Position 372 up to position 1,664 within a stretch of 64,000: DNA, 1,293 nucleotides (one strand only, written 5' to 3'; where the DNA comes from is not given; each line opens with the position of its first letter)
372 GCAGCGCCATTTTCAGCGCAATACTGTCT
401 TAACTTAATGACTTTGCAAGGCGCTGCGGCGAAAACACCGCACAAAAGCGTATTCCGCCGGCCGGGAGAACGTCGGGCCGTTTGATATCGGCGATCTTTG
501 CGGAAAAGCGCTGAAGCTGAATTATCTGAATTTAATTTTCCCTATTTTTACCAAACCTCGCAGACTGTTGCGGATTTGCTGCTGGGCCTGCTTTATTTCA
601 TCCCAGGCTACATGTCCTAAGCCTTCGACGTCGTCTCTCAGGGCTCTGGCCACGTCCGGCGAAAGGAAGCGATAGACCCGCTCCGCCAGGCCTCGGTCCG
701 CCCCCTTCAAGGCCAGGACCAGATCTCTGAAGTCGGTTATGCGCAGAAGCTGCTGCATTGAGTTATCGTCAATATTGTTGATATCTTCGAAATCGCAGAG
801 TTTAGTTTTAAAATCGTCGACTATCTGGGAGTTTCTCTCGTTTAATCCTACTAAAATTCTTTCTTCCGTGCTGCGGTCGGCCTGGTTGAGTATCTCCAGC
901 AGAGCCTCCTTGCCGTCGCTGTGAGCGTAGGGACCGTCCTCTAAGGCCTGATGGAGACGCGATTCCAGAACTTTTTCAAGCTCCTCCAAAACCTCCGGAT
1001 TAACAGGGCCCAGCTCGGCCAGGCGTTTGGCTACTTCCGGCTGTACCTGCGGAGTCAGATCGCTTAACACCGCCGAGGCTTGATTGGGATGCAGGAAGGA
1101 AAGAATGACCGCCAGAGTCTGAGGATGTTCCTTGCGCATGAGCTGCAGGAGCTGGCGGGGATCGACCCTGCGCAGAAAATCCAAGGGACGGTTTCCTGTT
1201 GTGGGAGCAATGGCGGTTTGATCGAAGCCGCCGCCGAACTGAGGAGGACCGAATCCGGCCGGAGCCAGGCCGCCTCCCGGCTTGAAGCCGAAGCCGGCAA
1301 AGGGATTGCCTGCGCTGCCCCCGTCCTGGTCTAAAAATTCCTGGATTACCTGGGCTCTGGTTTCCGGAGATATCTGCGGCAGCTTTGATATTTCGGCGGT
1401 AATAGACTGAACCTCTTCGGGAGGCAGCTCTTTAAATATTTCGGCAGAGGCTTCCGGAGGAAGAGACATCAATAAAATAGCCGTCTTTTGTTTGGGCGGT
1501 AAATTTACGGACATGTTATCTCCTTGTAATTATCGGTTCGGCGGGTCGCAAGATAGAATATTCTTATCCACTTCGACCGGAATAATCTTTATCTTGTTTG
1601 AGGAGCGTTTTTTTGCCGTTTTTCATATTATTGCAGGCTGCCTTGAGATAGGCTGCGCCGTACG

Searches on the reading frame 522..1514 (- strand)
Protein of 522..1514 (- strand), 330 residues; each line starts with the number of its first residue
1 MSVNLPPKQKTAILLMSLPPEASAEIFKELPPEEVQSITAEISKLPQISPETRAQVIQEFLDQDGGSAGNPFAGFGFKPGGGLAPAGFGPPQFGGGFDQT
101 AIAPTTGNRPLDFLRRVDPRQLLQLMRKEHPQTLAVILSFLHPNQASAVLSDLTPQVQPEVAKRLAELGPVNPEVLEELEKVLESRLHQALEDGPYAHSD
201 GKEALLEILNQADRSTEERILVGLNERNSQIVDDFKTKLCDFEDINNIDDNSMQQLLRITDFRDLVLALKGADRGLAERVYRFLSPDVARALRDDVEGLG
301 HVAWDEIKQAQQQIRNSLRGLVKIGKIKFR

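Call 51: find_encoding_contigs(protein=window:522-1514:-, flank=10000, max_places=8)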
Protein window:522-1514:- (330 aa): 2 contigs read that carry it; 2 places shown.
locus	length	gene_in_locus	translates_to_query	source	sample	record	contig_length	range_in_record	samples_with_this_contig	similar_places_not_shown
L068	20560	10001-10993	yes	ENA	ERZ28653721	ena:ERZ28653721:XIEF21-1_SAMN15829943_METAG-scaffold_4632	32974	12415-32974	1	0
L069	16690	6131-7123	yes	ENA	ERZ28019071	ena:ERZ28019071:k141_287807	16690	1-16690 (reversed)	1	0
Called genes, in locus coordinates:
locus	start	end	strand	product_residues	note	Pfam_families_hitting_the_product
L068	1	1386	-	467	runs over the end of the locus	-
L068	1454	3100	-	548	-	-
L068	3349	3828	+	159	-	-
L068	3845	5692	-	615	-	-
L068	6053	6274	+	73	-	-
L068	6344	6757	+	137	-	PF00460:Flg_bb_rod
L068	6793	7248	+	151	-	PF00460:Flg_bb_rod, PF06429:Flg_bbr_C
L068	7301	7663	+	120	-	-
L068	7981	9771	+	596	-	PF01514:YscJ_FliF, PF08345:YscJ_FliF_C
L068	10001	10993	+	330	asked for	PF14841:FliG_M (weak), PF14842:FliG_N, PF14841:FliG_M, PF14842:FliG_N (weak), PF01706:FliG_C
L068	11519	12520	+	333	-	PF03448:MgtE_N (faint), PF14841:FliG_M (weak), PF14842:FliG_N, PF14841:FliG_M, PF14842:FliG_N (weak), PF01706:FliG_C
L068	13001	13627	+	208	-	PF06635:T3SS_SCTL, PF02108:FliH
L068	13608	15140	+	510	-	PF02874:ATP-synt_ab_N, PF00006:ATP-synt_ab, PF18269:T3SS_ATPase_C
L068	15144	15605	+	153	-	PF02050:FliJ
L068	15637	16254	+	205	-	PF13406:SLT_2 (faint), PF01464:SLT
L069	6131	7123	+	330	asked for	PF14841:FliG_M (weak), PF14842:FliG_N, PF14841:FliG_M, PF14842:FliG_N (weak), PF01706:FliG_C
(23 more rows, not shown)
